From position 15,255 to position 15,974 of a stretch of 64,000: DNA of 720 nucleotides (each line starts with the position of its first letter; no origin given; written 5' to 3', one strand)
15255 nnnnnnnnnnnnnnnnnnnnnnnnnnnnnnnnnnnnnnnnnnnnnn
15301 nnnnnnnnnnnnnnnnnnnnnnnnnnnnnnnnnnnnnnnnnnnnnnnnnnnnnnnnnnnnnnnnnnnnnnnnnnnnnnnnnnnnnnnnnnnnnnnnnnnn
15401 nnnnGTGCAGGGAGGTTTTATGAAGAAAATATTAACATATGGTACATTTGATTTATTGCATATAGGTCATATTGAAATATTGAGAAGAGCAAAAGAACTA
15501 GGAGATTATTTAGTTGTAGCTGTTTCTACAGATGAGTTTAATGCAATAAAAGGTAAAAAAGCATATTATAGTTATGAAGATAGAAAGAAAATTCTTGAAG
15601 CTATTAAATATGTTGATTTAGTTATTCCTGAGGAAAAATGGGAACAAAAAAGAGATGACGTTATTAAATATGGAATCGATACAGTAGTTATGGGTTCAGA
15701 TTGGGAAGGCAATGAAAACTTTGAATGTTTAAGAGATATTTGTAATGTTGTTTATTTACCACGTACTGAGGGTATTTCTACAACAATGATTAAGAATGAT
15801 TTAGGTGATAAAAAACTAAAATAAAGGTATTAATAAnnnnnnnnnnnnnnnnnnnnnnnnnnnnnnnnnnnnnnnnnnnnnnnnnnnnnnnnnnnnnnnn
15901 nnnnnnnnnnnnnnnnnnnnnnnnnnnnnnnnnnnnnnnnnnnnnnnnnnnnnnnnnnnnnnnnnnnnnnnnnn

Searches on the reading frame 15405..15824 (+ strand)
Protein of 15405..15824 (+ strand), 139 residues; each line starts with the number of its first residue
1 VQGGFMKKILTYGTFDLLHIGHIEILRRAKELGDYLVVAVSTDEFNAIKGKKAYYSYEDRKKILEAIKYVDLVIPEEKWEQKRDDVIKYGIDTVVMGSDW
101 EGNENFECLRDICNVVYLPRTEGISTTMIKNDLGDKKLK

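Call 5: search_protein_families(library=pfam, proteins=[window:15405-15824:+])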
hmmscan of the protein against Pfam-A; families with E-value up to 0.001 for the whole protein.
window:15405-15824:+ (139 aa): 2 families
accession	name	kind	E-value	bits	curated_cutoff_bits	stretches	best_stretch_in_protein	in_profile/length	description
PF01467.32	CTP_transf_like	-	8.6e-26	91.1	21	1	10-131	1-132/133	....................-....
PF13380.12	CoA_binding_2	-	0.00025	21.9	22.8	1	25-103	19-92/116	CoA binding domain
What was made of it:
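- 15420..15824 (+): Glycerol-3-phosphate cytidylyltransferase (TagD-like), which makes CDP-glycerol. It lies immediately upstream in the same operon. Pfam CTP_transf_like (call 5).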

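Call 12: find_encoding_contigs(protein=window:15420-15824:+, flank=4000, max_places=10)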
Protein window:15420-15824:+ (134 aa): 12 contigs read that carry it; 4 places shown.
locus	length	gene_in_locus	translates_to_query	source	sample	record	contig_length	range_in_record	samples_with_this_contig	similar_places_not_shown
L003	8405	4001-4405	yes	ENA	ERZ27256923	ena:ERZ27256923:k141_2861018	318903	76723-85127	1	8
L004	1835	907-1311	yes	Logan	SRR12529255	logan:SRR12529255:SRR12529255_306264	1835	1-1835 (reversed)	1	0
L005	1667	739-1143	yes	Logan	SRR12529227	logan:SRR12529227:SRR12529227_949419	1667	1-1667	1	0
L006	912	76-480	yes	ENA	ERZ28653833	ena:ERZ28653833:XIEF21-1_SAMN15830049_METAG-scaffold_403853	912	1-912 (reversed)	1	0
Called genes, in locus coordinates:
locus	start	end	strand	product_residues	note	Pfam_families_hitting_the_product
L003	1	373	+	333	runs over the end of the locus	PF13641:Glyco_tranf_2_3, PF00535:Glycos_transf_2, PF10111:Glyco_tranf_2_2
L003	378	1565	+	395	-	PF04932:Wzy_C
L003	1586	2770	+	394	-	PF04464:Glyphos_transf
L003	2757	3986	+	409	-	PF01943:Polysacc_synt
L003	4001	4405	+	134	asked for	PF01467:CTP_transf_like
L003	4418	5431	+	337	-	PF01757:Acyl_transf_3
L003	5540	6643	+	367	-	PF13439:Glyco_transf_4, PF00534:Glycos_transf_1, PF13692:Glyco_trans_1_4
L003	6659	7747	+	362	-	PF00534:Glycos_transf_1, PF13692:Glyco_trans_1_4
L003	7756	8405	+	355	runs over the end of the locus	PF26334:Gtf3_N, PF26337:Gtf3_C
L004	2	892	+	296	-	?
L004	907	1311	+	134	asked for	PF01467:CTP_transf_like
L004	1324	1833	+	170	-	?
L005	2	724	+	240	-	?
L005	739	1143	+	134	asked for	PF01467:CTP_transf_like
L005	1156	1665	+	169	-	PF01757:Acyl_transf_3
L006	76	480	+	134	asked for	PF01467:CTP_transf_like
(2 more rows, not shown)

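Call 60: search_protein_families(library=ncbifam, proteins=[window:15420-15824:+], max_evalue=0.00001)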
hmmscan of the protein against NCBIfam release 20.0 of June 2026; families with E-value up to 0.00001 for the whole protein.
window:15420-15824:+ (134 aa): 8 families
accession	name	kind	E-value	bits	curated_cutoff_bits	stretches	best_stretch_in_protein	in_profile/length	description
TIGR01518.1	g3p_cytidyltrns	equivalog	9e-55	184.1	165.4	1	4-128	1-125/125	glycerol-3-phosphate cytidylyltransferase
TIGR00125.1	cyt_tran_rel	domain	3e-20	72.2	27.7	1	4-67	2-64/65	adenylyltransferase/cytidyltransferase family protein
TIGR02199.1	rfaE_dom_II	equivalog_domain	1.4e-17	63.9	181.5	1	4-124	14-138/144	D-glycero-beta-D-manno-heptose 1-phosphate adenylyltransferase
NF008454.0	PRK11316.1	equivalog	4.6e-15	55.2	521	1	4-127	343-470/475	bifunctional D-glycero-beta-D-manno-heptose-7-phosphate kinase/D-glycero-beta-D-manno-heptose 1-phosphate adenylyltransferase HldE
NF001985.0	PRK00777.1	subfamily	4.2e-12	46.4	104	1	1-62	4-65/157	pantetheine-phosphate adenylyltransferase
NF002250.0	PRK01170.1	subfamily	6.4e-09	35.7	489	1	4-61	3-59/322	bifunctional pantetheine-phosphate adenylyltransferase/NTP phosphatase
TIGR01510.1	coaD_prev_kdtB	equivalog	1.2e-07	31.9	103.3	1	7-62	5-55/155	pantetheine-phosphate adenylyltransferase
NF041124.1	CoaD_Thcocales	equivalog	1.6e-07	31.3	290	1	2-57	5-61/156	phosphopantetheine adenylyltransferase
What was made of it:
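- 15420..15824 (+): NCBIfam TIGR01518 equivalog, 184 bits against a cut-off of 165 (call 60).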
